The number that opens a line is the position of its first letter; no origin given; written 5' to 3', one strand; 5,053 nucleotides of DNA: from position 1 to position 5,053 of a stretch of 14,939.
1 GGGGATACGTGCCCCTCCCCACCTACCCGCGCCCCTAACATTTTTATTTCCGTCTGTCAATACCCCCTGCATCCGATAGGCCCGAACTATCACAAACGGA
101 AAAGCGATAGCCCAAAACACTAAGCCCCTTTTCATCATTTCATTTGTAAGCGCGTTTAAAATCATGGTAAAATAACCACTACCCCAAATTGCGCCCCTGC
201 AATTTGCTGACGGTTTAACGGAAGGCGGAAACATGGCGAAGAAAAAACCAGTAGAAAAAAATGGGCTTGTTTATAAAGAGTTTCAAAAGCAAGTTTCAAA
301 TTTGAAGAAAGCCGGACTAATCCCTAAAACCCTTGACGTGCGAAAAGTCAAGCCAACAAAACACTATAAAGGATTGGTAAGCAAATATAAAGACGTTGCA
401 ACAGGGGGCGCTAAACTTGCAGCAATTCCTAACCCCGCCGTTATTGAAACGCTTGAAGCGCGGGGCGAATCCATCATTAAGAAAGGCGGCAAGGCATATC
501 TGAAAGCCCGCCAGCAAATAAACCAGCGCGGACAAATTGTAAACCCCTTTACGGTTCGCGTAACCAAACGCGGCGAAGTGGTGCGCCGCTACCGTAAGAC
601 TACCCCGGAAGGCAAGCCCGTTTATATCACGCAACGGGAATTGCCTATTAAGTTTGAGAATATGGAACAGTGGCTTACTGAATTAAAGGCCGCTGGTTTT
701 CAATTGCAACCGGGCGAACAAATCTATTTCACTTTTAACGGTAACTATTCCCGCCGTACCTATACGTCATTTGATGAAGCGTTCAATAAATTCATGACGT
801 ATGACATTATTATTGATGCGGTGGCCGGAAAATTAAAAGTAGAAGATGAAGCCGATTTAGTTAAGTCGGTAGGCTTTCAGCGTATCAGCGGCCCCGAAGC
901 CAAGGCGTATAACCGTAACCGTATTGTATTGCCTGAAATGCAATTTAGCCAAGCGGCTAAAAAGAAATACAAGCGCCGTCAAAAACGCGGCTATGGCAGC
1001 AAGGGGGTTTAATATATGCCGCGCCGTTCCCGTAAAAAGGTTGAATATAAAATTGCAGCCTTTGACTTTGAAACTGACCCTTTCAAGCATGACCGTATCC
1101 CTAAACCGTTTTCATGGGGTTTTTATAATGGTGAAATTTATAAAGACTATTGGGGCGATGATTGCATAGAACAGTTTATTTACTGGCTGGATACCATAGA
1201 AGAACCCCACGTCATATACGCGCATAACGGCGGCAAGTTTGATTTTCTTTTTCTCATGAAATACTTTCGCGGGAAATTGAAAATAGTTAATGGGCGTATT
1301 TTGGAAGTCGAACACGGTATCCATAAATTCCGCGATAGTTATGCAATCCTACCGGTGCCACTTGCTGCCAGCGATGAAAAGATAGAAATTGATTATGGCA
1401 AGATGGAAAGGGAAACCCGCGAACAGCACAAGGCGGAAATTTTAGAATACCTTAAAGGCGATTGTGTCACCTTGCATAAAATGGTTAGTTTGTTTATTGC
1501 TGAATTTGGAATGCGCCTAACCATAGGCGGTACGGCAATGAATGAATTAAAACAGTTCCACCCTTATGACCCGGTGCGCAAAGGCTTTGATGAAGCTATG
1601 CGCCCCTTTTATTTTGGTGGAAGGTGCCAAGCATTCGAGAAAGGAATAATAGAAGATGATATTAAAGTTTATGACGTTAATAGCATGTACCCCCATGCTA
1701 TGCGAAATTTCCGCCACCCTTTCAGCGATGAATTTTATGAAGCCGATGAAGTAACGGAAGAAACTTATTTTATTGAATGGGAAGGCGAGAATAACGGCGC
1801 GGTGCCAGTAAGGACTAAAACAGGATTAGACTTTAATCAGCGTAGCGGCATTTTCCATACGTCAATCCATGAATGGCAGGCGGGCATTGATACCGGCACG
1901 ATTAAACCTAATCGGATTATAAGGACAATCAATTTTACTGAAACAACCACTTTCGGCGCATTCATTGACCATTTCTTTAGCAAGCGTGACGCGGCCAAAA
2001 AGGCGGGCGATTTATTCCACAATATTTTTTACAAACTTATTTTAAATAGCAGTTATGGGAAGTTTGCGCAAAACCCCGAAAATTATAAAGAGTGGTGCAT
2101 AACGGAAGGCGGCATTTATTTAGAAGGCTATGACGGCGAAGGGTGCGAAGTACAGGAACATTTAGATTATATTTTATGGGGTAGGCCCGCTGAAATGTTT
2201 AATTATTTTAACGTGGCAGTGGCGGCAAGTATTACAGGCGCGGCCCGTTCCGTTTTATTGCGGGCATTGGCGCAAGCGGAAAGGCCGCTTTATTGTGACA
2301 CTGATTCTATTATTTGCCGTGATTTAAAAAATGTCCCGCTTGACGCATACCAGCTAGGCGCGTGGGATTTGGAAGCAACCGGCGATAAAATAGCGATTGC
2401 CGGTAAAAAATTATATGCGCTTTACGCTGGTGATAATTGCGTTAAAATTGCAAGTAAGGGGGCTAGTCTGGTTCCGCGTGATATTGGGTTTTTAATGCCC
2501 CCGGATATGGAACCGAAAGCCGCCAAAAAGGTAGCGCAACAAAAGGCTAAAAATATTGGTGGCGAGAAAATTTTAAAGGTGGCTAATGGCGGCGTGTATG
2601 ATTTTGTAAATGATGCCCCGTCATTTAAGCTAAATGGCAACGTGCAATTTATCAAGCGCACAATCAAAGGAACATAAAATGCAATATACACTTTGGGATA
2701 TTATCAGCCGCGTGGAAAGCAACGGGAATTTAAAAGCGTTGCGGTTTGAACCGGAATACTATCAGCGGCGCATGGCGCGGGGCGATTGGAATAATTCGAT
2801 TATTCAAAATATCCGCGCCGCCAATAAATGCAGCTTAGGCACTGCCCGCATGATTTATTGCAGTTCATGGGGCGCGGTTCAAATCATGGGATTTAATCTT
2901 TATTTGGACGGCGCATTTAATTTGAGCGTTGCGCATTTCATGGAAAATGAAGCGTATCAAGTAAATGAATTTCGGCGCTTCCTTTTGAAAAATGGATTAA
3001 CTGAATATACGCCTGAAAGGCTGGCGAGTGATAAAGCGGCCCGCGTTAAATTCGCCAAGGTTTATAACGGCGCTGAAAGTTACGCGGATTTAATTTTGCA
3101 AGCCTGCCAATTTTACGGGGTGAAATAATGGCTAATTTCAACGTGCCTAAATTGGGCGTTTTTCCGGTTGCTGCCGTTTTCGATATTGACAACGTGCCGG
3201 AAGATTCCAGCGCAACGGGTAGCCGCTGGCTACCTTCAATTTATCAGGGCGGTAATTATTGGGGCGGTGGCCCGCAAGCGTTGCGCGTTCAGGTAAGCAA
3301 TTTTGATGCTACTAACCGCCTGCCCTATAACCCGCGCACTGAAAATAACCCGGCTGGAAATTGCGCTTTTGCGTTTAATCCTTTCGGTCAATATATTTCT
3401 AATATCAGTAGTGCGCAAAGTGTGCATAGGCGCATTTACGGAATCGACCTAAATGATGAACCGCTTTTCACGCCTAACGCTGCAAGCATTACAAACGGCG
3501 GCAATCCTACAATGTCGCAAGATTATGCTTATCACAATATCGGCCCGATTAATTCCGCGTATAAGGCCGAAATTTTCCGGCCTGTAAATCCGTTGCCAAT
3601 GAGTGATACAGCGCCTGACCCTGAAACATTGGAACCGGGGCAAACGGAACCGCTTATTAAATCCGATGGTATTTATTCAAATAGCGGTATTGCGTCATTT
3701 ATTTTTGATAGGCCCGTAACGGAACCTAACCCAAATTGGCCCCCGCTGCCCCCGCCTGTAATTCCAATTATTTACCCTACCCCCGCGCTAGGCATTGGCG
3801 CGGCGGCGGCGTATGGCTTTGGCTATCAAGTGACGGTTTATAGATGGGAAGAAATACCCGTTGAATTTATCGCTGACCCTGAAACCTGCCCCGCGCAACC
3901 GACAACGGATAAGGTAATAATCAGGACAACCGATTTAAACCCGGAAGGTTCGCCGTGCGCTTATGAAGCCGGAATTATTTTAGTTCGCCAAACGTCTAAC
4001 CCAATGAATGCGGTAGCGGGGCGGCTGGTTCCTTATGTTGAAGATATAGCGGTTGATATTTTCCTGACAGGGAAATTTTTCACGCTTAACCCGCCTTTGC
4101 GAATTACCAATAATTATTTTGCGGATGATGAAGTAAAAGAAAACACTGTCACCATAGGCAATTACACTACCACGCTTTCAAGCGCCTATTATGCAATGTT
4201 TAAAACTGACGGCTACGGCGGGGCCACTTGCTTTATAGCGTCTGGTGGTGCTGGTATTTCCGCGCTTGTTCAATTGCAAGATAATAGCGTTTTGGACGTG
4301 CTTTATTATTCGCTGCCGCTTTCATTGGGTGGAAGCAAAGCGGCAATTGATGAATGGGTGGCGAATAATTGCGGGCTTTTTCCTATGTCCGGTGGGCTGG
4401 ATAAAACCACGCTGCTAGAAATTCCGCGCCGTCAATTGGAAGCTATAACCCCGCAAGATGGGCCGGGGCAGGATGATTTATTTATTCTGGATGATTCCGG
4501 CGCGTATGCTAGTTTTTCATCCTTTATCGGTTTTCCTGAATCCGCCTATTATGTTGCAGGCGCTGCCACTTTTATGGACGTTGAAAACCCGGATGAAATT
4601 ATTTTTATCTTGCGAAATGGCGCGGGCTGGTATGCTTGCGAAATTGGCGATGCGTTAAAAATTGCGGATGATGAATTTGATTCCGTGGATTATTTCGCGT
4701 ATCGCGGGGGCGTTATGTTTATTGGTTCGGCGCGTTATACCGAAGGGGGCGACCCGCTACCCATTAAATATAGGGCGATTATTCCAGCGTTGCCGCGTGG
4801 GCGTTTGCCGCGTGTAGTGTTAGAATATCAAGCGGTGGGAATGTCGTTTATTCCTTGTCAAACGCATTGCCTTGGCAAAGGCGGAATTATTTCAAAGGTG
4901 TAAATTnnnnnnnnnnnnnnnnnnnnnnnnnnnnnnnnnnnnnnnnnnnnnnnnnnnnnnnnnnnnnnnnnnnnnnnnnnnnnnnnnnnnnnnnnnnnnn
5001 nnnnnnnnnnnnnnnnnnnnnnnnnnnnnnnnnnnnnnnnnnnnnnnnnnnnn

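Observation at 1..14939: Window is a complete linear tectivirus genome bounded by perfect 110-bp ITRs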

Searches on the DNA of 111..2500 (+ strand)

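Call 41: search_dna_similar(query=window:111-2500:+, collection=phages, mode=near, max_rows=6)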
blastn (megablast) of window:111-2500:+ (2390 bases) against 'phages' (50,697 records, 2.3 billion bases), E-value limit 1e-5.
Records with a match: 77; places in all: 77; records where one place covers at least 80% of the query: 76.
Best place of each record, by identity: 95-99% 37; 90-95% 35; 80-90% 5.
By first word of the organism name: Enterobacteria 62; Salmonella 11; Burkholderia 2; Erwinia 1; Pseudomonas 1.
By host as written in the record: Salmonella enterica serovar Typhimurium LT2 - pKJK5 50; - 11; Salmonella enterica subsp. enterica serovar Typhimurium BAA-2828 (MHM112) 11; Burkholderia contaminans 5080 1; Erwinia amylovora KT-1 1; Pseudomonas putida KT2440 - pKJK5 1; Burkholderia cepacia 1; Pseudomonas putida KT2440 1.
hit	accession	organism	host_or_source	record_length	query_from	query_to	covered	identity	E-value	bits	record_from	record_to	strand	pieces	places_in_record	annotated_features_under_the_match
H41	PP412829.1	Enterobacteria phage PRDcochinilla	Salmonella enterica serovar Typhimurium ...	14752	1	2390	100%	98.0%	0e+0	4143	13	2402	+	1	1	DNA polymerase | terminal protein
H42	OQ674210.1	Burkholderia phage vB_Bco-CSP1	Burkholderia contaminans 5080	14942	1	2390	100%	97.9%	0e+0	4137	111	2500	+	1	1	DNA polymerase | terminal protein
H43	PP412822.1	Enterobacteria phage PRDbrick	Salmonella enterica serovar Typhimurium ...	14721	1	2390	100%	97.9%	0e+0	4137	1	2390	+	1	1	DNA polymerase | terminal protein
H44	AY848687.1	Enterobacteria phage PR5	-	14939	1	2390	100%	97.8%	0e+0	4126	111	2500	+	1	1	I: DNA polymerase | XIII: terminal protein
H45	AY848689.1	Enterobacteria phage PRD1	-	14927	1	2390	100%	97.8%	0e+0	4126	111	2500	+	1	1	I: DNA polymerase | XIII: terminal protein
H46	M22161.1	Enterobacteria phage PRD1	-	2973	1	2390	100%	97.8%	0e+0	4126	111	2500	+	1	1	DNA polymerase | terminal protein | promoter region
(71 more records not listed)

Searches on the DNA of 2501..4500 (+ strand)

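Call 42: search_dna_similar(query=window:2501-4500:+, collection=phages, mode=near, max_rows=6)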
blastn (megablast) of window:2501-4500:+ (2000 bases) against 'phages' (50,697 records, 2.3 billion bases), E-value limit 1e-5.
Records with a match: 77; places in all: 77; records where one place covers at least 80% of the query: 75.
Best place of each record, by identity: >=99% 2; 95-99% 52; 90-95% 16; 80-90% 7.
By first word of the organism name: Enterobacteria 62; Salmonella 11; Burkholderia 2; Erwinia 1; Pseudomonas 1.
By host as written in the record: Salmonella enterica serovar Typhimurium LT2 - pKJK5 50; Salmonella enterica subsp. enterica serovar Typhimurium BAA-2828 (MHM112) 11; - 11; Burkholderia contaminans 5080 1; Erwinia amylovora KT-1 1; Pseudomonas putida KT2440 - pKJK5 1; Pseudomonas putida KT2440 1; Burkholderia cepacia 1.
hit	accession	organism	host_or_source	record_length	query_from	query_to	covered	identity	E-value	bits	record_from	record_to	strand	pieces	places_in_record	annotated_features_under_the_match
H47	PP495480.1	Salmonella phage PKJ.Vi.20.1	Salmonella enterica subsp. enterica ...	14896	1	2000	100%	99.7%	0e+0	3655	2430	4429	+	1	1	hypothetical protein | putative muramidase | DNA polymerase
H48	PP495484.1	Salmonella phage PKJ.Vi.20.5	Salmonella enterica subsp. enterica ...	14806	1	2000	100%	98.5%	0e+0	3528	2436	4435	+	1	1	hypothetical protein | putative muramidase | DNA polymerase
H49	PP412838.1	Enterobacteria phage PRDjet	Salmonella enterica serovar Typhimurium ...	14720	1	2000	100%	97.8%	0e+0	3450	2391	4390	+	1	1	receptor binding protein | endolysin | DNA polymerase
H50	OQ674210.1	Burkholderia phage vB_Bco-CSP1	Burkholderia contaminans 5080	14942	1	2000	100%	97.7%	0e+0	3434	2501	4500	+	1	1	receptor binding protein | N-acetylmuramidase endolysin | DNA polymerase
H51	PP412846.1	Enterobacteria phage PRDnavy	Salmonella enterica serovar Typhimurium ...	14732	1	2000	100%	97.5%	0e+0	3422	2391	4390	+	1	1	receptor binding protein | endolysin | DNA polymerase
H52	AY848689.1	Enterobacteria phage PRD1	-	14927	1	2000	100%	97.4%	0e+0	3406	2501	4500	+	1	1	II: receptor binding | XV: muramidase | I: DNA polymerase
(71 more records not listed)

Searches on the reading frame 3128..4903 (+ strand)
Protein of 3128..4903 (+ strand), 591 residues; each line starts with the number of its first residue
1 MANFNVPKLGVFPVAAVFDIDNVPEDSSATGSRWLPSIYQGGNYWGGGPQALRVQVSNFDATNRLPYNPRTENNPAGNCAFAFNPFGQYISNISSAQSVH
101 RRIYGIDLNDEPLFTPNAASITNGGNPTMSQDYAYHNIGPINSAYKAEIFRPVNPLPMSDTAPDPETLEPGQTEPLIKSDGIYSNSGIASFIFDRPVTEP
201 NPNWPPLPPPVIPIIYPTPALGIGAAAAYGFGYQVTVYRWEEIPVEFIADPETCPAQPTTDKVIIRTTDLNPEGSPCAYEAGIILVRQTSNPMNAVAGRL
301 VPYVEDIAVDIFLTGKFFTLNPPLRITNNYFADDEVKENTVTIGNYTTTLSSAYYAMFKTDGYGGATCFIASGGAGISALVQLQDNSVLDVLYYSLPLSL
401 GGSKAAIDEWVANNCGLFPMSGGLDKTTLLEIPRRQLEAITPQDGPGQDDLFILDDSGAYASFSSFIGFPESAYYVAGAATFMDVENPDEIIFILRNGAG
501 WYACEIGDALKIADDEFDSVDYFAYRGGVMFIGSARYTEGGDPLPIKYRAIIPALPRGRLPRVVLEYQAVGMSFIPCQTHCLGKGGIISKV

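Call 24: find_encoding_contigs(protein=window:3128-4903:+, flank=10000, max_places=10)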
Protein window:3128-4903:+ (591 aa): no gene with exactly this product is on record in the collection.

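Call 27: search_protein_families(library=pfam, proteins=[window:3128-4903:+], max_evalue=0.001)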
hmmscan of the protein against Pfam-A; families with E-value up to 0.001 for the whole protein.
window:3128-4903:+ (591 aa): 1 family
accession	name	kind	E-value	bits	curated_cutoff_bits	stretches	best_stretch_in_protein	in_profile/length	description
PF09214.16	Prd1-P2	-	0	1298.7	25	1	2-556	1-555/555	Bacteriophage Prd1, adsorption protein P2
